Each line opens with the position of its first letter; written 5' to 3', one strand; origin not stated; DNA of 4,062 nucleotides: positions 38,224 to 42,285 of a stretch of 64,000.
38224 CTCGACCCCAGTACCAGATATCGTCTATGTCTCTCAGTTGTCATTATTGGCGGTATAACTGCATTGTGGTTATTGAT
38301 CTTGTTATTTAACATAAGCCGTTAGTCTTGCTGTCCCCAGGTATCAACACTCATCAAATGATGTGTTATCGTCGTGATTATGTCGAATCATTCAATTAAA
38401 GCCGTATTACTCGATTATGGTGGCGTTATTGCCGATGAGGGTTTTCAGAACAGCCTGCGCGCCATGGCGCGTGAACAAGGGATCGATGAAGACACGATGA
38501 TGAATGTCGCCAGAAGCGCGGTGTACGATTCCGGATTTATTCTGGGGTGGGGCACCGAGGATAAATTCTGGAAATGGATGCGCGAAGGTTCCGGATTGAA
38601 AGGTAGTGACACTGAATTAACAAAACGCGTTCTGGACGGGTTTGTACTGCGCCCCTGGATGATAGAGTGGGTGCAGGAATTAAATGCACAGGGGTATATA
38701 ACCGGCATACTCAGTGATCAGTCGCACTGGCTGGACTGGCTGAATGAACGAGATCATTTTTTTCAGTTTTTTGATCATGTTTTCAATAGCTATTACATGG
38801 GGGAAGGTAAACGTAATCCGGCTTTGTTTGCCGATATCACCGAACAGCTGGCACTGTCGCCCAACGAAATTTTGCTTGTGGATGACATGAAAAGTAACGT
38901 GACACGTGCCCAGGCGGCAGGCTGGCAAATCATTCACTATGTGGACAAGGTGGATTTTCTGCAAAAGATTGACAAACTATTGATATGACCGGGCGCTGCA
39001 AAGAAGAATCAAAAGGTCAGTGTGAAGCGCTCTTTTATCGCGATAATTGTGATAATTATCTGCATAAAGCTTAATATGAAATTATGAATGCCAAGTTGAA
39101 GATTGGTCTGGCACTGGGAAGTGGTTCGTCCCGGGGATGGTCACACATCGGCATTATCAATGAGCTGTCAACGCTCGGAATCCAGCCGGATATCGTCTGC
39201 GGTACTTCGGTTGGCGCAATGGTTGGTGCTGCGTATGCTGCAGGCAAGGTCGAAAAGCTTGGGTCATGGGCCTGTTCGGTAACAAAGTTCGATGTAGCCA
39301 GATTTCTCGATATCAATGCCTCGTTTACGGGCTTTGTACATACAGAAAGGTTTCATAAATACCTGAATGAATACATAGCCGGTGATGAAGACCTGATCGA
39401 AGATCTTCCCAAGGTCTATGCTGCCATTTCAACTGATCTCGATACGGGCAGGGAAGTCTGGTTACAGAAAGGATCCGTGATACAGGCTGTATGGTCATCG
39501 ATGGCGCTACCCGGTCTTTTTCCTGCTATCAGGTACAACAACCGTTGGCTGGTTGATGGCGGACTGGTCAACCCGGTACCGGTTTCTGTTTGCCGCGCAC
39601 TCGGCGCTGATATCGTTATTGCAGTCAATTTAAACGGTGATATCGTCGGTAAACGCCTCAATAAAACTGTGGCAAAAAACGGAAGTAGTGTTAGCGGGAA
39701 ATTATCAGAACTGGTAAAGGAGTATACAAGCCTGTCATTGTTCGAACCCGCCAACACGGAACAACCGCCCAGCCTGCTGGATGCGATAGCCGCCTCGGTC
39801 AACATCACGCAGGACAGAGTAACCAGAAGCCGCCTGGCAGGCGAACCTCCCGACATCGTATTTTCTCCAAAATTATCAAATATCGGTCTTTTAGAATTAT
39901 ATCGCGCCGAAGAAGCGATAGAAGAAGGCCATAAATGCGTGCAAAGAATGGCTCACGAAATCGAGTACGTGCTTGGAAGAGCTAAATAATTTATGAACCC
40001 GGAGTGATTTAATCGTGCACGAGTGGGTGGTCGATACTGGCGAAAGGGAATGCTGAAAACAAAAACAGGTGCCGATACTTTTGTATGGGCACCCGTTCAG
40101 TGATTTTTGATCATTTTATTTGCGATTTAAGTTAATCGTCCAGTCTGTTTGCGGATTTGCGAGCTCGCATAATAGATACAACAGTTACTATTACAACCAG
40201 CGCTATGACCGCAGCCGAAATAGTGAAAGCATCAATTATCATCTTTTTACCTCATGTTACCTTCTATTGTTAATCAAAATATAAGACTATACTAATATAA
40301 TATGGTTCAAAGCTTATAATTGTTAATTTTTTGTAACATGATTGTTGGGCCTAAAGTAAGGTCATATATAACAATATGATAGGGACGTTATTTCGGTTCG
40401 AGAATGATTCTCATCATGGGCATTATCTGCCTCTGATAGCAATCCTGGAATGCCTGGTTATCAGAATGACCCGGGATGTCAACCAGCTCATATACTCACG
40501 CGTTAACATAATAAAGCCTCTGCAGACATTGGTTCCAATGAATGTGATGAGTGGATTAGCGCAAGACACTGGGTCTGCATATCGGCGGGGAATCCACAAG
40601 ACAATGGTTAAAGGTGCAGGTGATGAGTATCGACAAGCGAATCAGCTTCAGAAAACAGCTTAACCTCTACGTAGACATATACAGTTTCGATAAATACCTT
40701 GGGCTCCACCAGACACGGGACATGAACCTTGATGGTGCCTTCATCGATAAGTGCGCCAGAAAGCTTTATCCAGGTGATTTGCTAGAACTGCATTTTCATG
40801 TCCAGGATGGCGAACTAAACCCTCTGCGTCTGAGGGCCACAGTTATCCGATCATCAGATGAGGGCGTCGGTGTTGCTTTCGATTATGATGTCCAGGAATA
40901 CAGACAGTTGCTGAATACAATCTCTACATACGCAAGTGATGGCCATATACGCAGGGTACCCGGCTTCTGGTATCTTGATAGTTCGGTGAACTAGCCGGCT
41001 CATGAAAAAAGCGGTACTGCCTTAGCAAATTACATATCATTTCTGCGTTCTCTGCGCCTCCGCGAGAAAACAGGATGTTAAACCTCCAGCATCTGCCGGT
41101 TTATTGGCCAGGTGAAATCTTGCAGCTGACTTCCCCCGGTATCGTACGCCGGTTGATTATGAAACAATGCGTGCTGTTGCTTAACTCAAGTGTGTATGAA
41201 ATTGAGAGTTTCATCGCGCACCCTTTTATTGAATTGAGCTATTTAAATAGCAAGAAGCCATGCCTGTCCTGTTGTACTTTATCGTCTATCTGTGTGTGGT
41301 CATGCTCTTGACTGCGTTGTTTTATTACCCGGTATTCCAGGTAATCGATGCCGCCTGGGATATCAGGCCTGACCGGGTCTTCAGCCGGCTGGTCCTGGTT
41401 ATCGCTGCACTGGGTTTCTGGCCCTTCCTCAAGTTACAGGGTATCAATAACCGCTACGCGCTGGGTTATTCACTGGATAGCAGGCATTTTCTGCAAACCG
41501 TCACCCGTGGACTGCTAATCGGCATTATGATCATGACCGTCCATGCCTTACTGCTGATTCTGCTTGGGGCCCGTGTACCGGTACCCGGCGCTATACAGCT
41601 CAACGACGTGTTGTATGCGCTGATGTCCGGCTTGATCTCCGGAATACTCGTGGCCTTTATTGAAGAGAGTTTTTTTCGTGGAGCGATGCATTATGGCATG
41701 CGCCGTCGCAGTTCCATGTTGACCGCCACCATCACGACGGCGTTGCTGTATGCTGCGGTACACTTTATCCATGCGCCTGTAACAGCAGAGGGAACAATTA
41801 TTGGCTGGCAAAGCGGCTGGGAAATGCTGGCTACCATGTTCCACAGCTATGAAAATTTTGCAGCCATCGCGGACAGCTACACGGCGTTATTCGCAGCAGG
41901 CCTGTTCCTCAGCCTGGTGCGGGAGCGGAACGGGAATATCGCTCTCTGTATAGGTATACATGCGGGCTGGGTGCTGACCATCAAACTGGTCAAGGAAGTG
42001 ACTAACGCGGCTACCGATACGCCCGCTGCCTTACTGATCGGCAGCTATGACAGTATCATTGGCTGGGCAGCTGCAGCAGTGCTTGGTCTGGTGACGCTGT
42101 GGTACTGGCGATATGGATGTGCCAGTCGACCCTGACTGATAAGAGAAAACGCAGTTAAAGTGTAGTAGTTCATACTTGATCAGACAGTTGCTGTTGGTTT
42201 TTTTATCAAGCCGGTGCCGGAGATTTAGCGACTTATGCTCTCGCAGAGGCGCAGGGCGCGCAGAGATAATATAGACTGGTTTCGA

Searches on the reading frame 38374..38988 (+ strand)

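Call 89: search_protein_families(library=pfam, proteins=[window:38374-38988:+], max_evalue=0.00001)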
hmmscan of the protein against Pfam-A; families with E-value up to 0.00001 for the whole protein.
window:38374-38988:+ (204 aa): 2 families
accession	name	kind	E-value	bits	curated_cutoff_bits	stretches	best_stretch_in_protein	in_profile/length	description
PF00702.32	Hydrolase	-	3.3e-09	37.8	26.4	1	8-183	1-191/191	haloacid dehalogenase-like hydrolase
PF13419.12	HAD_2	-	5.1e-07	30.4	23.8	1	92-187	80-176/178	Haloacid dehalogenase-like hydrolase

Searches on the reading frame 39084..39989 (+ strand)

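Call 89: search_protein_families(library=pfam, proteins=[window:39084-39989:+], max_evalue=0.00001)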
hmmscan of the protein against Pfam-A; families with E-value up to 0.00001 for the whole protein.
window:39084-39989:+ (301 aa): 1 family
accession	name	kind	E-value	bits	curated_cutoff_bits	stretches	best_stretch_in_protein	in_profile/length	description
PF01734.28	Patatin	-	2.6e-26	93.4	27.7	1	9-169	1-189/191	Patatin-like phospholipase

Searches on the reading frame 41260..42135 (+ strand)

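Call 12: search_protein_families(library=pfam, proteins=[window:41260-42135:+], max_evalue=0.01)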
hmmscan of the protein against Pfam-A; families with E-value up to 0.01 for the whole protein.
window:41260-42135:+ (291 aa): 1 family
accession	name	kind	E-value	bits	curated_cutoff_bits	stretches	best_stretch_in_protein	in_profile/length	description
PF02517.21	Rce1-like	-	4.8e-13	49.6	22.4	1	121-238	5-91/93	Type II CAAX prenyl endopeptidase Rce1-like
